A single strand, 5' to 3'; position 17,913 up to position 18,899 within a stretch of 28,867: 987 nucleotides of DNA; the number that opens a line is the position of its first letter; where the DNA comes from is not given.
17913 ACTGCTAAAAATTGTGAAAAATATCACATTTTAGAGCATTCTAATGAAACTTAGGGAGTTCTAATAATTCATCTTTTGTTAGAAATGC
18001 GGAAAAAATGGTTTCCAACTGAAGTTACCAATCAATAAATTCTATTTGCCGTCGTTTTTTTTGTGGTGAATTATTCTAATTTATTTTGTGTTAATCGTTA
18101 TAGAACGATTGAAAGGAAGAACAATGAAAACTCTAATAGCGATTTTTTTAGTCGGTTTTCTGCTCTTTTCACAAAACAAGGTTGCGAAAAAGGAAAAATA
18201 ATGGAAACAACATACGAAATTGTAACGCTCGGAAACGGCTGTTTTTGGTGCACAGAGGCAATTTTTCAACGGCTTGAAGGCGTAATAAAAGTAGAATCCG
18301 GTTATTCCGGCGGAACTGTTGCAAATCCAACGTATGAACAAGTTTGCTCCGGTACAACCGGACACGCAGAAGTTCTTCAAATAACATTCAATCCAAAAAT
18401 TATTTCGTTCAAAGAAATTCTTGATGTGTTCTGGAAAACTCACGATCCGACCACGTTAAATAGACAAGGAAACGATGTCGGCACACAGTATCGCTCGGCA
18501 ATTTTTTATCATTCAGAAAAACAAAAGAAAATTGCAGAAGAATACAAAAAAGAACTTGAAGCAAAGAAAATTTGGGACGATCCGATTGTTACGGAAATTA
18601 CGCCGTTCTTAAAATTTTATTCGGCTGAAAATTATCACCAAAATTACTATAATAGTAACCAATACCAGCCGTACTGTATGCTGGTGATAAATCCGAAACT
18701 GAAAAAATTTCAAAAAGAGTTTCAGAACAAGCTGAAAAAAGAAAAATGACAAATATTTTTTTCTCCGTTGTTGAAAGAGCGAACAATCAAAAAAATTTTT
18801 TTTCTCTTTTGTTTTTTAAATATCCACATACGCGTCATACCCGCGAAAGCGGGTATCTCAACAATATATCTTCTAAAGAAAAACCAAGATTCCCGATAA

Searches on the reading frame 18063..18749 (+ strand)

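Call 10: search_protein_families(library=pfam, proteins=[window:18063-18749:+], max_evalue=0.001)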
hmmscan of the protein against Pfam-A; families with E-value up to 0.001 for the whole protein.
window:18063-18749:+ (228 aa): 1 family
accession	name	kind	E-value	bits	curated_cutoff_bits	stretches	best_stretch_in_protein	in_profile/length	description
PF01625.27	PMSR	-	1.2e-69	233.9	23.7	1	54-205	2-152/153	Peptide methionine sulfoxide reductase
